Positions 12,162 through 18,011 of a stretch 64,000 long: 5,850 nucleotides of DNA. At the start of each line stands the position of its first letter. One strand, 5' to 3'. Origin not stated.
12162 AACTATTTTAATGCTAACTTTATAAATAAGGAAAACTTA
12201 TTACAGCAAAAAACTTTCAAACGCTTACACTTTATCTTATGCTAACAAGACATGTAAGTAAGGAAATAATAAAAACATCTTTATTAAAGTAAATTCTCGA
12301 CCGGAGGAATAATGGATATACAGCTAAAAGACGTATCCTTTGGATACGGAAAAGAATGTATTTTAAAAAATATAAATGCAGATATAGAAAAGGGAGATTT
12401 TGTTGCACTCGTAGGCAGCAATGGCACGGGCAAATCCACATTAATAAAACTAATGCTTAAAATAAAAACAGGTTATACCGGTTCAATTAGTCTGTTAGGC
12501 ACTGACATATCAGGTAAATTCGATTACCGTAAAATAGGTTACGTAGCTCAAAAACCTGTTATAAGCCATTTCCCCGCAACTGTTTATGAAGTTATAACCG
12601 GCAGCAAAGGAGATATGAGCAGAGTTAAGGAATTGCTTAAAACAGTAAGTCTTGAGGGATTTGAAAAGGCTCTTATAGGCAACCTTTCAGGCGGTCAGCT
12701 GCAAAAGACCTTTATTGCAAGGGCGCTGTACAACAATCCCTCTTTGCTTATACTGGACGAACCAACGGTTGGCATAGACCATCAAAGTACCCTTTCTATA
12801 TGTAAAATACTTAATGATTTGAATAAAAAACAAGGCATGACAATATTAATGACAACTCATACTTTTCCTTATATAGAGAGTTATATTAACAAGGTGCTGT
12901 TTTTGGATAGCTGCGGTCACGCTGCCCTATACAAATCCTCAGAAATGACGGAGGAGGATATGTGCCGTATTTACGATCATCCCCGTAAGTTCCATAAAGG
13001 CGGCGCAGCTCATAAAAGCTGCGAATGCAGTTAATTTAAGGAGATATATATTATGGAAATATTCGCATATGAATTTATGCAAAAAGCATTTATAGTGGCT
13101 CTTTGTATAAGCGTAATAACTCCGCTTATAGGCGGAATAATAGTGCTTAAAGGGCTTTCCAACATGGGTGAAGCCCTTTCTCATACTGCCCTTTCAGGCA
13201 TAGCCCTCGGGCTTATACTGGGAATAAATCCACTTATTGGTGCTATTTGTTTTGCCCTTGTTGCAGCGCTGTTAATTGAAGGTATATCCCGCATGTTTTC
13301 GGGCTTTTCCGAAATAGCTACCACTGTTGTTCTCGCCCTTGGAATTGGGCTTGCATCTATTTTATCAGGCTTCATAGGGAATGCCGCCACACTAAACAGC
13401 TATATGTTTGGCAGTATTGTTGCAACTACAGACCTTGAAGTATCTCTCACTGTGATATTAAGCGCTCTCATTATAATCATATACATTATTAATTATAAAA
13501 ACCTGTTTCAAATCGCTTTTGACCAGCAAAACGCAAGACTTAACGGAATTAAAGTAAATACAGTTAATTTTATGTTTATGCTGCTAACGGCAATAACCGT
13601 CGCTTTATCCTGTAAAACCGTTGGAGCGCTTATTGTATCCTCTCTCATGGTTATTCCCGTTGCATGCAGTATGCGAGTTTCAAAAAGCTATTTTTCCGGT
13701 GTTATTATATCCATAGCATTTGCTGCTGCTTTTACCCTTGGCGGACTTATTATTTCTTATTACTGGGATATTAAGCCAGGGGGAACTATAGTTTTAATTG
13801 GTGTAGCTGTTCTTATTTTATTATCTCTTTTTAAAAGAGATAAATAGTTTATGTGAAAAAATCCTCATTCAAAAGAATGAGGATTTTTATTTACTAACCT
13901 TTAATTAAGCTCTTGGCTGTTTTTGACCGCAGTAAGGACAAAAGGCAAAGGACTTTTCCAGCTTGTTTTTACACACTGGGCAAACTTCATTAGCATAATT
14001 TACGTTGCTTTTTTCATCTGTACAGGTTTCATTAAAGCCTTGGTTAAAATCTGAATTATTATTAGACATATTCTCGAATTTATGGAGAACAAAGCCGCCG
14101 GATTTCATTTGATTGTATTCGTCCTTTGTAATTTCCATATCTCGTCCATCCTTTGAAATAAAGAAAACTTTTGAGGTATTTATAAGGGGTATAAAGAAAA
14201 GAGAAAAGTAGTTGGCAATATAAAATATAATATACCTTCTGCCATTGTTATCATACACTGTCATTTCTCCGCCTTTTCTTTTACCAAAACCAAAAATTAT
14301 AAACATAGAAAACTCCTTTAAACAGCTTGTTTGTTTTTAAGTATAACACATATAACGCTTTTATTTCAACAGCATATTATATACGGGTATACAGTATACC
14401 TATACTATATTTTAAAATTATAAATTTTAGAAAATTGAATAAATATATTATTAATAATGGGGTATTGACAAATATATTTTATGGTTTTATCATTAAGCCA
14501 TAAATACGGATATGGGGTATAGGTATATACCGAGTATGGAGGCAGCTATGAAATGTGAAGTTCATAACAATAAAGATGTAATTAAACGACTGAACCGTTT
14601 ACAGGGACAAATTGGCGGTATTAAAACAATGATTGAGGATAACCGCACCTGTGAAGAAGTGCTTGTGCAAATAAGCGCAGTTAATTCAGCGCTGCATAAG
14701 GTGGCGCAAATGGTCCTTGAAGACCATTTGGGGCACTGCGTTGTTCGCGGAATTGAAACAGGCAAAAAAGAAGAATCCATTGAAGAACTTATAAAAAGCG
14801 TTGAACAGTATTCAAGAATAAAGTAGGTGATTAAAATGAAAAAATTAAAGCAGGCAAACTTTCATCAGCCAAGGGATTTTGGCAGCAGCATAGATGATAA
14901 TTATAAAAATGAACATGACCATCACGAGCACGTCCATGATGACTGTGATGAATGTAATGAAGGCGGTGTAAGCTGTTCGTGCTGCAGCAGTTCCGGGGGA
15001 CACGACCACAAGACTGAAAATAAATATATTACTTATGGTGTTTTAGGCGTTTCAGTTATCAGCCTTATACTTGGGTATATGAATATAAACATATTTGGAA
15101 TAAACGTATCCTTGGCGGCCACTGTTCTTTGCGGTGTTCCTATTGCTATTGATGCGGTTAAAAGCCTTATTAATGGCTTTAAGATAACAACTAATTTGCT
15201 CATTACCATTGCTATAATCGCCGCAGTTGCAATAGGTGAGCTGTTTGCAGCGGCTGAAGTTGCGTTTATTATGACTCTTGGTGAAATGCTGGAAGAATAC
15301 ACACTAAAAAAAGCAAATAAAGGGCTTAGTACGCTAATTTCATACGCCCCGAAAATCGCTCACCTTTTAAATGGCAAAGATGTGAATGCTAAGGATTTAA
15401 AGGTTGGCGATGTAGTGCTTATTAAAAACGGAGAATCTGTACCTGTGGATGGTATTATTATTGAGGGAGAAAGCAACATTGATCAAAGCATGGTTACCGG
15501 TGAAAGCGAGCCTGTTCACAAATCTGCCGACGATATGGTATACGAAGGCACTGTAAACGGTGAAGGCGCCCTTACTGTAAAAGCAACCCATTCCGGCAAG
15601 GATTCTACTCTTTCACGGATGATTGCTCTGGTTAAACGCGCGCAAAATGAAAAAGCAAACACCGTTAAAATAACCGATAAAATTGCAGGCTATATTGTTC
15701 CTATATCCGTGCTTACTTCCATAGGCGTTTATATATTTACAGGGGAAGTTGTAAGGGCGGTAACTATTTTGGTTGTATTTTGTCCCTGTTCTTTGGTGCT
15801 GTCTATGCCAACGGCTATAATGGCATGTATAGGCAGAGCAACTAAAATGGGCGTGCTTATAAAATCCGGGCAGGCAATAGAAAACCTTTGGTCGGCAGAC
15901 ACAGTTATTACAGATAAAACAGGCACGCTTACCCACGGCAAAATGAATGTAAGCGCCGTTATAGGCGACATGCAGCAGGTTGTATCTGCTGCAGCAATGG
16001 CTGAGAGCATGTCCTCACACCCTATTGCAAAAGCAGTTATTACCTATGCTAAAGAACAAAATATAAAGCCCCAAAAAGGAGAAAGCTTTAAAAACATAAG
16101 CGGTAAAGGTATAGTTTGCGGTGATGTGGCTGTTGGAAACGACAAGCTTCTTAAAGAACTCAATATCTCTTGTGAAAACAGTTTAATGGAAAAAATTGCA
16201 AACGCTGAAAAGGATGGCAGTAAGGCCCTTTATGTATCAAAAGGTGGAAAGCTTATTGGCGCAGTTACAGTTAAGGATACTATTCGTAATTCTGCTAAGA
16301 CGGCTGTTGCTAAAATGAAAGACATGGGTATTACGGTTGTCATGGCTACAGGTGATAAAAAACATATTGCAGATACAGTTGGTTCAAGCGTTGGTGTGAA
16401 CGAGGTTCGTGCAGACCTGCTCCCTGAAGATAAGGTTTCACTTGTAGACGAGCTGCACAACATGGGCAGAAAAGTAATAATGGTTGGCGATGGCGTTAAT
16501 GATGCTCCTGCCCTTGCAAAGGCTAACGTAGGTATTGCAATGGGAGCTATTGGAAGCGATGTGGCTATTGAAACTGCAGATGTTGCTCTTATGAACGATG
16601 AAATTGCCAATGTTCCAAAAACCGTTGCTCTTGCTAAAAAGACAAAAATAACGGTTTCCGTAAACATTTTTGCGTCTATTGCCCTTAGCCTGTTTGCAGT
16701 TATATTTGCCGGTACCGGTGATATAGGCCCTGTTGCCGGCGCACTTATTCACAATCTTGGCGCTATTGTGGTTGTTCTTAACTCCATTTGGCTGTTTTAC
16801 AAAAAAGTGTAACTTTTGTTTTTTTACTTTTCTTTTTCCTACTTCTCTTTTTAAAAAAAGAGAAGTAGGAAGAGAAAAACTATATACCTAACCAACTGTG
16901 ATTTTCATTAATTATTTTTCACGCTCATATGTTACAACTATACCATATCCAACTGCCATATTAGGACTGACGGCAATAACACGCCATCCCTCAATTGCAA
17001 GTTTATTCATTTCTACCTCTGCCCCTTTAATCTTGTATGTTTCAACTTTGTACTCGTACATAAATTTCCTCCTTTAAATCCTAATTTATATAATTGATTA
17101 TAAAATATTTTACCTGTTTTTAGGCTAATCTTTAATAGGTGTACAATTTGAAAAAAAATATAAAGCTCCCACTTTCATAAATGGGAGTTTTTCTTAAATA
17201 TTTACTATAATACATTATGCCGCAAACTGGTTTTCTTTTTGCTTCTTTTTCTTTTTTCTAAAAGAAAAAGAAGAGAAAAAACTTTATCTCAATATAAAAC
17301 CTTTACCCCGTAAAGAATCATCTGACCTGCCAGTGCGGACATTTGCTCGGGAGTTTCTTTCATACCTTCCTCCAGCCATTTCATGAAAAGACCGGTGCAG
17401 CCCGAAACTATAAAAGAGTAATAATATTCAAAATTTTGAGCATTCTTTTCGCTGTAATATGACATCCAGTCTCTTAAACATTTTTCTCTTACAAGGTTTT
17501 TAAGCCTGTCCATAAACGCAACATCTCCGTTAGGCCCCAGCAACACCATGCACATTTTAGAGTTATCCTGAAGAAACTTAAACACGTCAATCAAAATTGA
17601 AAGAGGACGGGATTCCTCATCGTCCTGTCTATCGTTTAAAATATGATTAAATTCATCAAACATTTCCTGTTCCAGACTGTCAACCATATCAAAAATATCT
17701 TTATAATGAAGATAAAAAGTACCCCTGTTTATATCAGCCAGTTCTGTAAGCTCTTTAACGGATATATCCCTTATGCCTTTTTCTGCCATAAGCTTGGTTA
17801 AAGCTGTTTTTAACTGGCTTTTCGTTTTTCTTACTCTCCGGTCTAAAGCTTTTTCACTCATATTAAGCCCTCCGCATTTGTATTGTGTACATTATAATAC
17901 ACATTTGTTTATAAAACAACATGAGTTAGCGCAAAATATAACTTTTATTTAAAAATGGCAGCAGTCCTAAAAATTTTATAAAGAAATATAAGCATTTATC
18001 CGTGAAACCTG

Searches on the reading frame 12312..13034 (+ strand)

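Call 64: search_protein_families(library=pfam, proteins=[window:12312-13034:+], max_evalue=0.001)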
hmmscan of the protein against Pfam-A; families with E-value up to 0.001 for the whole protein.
window:12312-13034:+ (240 aa): 4 families
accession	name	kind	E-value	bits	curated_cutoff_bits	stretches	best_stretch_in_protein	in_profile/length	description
PF00005.33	ABC_tran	-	2.5e-30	106.3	25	1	18-152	1-136/137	ABC transporter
PF13304.12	AAA_21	-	4.8e-09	37.1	27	1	122-187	235-301/304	AAA domain, putative AbiEii toxin, Type IV TA system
PF02463.25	SMC_N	-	1.6e-05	24.9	40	0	95-185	113-199/220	RecF/RecN/SMC N terminal domain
PF13401.12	AAA_22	-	0.00095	19.9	27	0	28-153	5-95/130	AAA domain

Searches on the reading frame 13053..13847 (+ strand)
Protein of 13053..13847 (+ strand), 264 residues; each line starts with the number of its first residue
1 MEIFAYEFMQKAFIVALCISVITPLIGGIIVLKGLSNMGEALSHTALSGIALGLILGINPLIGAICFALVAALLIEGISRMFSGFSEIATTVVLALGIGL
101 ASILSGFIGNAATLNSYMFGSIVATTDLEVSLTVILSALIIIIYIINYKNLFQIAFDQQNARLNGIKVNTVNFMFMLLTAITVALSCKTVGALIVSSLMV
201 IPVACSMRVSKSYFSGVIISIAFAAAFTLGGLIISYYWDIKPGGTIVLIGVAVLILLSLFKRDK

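Call 64: search_protein_families(library=pfam, proteins=[window:13053-13847:+], max_evalue=0.001)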
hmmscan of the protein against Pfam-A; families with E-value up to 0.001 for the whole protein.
window:13053-13847:+ (264 aa): 2 families
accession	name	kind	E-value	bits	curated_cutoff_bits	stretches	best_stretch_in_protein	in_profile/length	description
PF00950.22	ABC-3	-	3.7e-55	187.7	20.1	1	6-260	2-257/258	ABC 3 transport family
PF01032.23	FecCD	-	2.6e-06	27.1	26.5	1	45-258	82-309/311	FecCD transport family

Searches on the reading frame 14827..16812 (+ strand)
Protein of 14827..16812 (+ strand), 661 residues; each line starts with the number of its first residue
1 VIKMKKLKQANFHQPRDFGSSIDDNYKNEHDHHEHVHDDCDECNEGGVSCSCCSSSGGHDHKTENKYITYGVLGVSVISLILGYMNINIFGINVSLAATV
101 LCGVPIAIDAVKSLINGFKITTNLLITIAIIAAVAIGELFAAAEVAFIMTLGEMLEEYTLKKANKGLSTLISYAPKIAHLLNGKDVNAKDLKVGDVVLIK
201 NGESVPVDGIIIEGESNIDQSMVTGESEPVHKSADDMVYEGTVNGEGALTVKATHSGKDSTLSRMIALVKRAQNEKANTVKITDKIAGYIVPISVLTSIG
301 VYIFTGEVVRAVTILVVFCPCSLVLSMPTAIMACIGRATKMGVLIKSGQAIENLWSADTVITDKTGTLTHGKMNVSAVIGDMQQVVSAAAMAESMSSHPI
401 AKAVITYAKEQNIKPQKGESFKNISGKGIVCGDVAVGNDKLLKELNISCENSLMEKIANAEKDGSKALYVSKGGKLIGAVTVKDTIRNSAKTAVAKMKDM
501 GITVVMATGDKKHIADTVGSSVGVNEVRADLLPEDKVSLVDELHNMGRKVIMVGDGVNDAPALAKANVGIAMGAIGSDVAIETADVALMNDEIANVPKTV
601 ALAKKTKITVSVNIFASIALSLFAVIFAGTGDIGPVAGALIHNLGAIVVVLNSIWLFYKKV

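Call 12: search_protein_families(library=ncbifam, proteins=[window:14827-16812:+])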
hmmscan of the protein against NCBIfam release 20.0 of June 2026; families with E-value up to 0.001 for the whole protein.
window:14827-16812:+ (661 aa): 21 families
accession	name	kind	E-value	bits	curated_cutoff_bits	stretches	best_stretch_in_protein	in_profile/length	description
TIGR01525.1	ATPase-IB_hvy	subfamily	1.1e-160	536.2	346.25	1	123-655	2-559/560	heavy metal translocating P-type ATPase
TIGR01512.1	ATPase-IB2_Cd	subfamily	6e-140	467.2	313.5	2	123-409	2-284/494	cadmium family heavy metal-translocating P-type ATPase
TIGR01511.1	ATPase-IB1_Cu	subfamily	3.8e-123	412.2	397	1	108-656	7-541/542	copper-translocating P-type ATPase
NF008262.1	PRK11033.1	equivalog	1.5e-104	351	1005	1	72-628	129-697/731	zinc/cadmium/mercury/lead-transporting ATPase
NF007952.0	PRK10671.1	equivalog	2.2e-95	320.6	1316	1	141-647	292-822/838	copper-exporting P-type ATPase CopA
NF033775.1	P_type_ZntA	exception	4e-93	313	1240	1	77-656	139-728/732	Zn(II)/Cd(II)/Pb(II) translocating P-type ATPase ZntA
TIGR01494.1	ATPase_P-type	subfamily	5.4e-81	272.4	62.3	1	146-629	3-461/478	HAD-IC family P-type ATPase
TIGR01497.1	kdpB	equivalog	8.2e-53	179.5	527.9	1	173-619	106-579/675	potassium-transporting ATPase subunit KdpB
NF010609.0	PRK14010.1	equivalog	4.1e-43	147.5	1323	1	186-619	118-574/673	K(+)-transporting ATPase subunit B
TIGR01517.1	ATPase-IIB_Ca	equivalog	6.5e-42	143.7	507.05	3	471-627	530-706/882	calcium-translocating P-type ATPase, PMCA-type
TIGR01647.1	ATPase-IIIA_H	equivalog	6.7e-42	143.6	615.5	2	124-525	40-482/755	plasma-membrane proton-efflux P-type ATPase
TIGR01523.1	ATPase-IID_K-Na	equivalog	5.5e-31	107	645.05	2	529-600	673-744/997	potassium/sodium efflux P-type ATPase, fungal-type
TIGR01116.1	ATPase-IIA1_Ca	equivalog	4.8e-29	101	703.4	2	475-601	456-596/799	calcium-translocating P-type ATPase, SERCA-type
TIGR01106.1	ATPase-IIC_X-K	subfamily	6.1e-29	100.5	946.1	2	139-407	104-392/997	Na,H/K antiporter P-type ATPase subunit alpha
TIGR01522.1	ATPase-IIA2_Ca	equivalog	1.6e-28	99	798.3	2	532-601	572-641/854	calcium-transporting P-type ATPase, PMR1-type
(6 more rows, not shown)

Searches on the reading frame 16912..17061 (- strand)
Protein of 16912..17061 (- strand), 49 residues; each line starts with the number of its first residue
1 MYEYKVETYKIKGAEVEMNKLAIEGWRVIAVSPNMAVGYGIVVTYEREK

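Call 38: find_encoding_contigs(protein=window:16912-17061:-, flank=3000, max_places=10)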
Protein window:16912-17061:- (49 aa): 10 contigs read that carry it; 6 places shown.
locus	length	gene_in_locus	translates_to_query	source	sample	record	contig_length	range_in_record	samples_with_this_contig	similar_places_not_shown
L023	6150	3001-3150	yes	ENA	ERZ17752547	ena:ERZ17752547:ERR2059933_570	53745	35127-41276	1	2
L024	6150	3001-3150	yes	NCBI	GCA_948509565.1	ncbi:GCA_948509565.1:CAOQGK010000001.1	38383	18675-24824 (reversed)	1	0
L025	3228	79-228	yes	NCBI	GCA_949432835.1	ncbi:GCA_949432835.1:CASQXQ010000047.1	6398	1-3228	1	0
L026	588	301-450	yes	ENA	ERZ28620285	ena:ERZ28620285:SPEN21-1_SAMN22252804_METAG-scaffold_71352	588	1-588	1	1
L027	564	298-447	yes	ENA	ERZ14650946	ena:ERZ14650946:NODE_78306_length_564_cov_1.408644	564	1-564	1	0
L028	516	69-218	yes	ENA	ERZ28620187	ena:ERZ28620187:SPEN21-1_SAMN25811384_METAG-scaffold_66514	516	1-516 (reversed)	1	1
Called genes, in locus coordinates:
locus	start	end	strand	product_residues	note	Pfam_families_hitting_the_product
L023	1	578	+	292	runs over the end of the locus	PF00497:SBP_bac_3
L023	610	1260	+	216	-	PF00528:BPD_transp_1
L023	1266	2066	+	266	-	PF02463:SMC_N, PF13175:AAA_15 (faint), PF00005:ABC_tran, PF13304:AAA_21 (faint)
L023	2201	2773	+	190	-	PF00440:TetR_N (weak), PF14278:TetR_C_8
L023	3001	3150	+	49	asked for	PF13783:DUF4177 (weak)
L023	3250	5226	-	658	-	PF00122:E1-E2_ATPase, PF00702:Hydrolase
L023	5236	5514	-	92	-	PF02583:Trns_repr_metal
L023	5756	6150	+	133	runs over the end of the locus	PF17032:Zn_ribbon_15 (weak), PF24460:DUF7575 (weak)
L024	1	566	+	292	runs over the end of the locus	PF00497:SBP_bac_3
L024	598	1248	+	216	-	PF00528:BPD_transp_1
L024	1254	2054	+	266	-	PF02463:SMC_N, PF13175:AAA_15 (faint), PF00005:ABC_tran, PF13304:AAA_21 (faint)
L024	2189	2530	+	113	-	-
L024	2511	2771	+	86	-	PF14278:TetR_C_8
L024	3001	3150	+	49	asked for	PF13783:DUF4177 (weak)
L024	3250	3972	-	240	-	PF00702:Hydrolase (weak)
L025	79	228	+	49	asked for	PF13783:DUF4177 (weak)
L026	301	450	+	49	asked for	PF13783:DUF4177 (weak)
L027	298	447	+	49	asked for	PF13783:DUF4177 (weak)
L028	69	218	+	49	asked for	PF13783:DUF4177 (weak)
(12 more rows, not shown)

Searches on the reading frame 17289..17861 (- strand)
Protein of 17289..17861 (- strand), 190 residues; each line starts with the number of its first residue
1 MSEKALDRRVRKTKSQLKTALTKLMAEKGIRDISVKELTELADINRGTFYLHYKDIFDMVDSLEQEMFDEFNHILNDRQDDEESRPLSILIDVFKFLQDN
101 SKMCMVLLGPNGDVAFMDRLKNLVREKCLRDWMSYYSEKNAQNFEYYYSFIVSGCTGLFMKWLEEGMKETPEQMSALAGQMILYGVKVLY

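Call 12: search_protein_families(library=ncbifam, proteins=[window:17289-17861:-])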
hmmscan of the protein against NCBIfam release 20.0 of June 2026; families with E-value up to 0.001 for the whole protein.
window:17289-17861:- (190 aa): 9 families
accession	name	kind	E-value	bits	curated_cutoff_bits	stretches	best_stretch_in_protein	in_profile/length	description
TIGR02366.1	DHAK_reg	equivalog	4.2e-11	43.2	129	1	13-183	4-173/176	dihydroxyacetone kinase transcriptional activator DhaS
NF051852.1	efflux_TF_MtrR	exception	1.4e-10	41.3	280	1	11-103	9-108/205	multidrug efflux system transcriptional repressor MtrR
NF007949.0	PRK10668.1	equivalog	7.3e-07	28.9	271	1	8-97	7-96/216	multidrug efflux transporter transcriptional repressor AcrR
NF008402.0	PRK11202.1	equivalog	4e-06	26.7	151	1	11-73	11-69/211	HTH-type transcriptional repressor FabR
NF007015.0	PRK09480.1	equivalog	7e-06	25.7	120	1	10-174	8-184/197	nucleoid occlusion factor SlmA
NF053516.1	TranRepPrsAVib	equivalog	8.7e-06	25.7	300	1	11-118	5-111/208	TetR family transcriptional repressor PsrA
NF041196.1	ScbR_bind_reg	equivalog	1.7e-05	25.1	150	1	9-98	3-91/191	ScbR family autoregulator-binding transcription factor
NF058643.1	TranRegCurRPseudo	equivalog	6.8e-05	22.6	300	1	12-100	7-95/193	TetR family transcriptional repressor CurR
NF053878.1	FATransRegFadRBac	equivalog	0.00016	21.5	200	1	19-106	10-100/190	fatty acid metabolism transcriptional regulator FadR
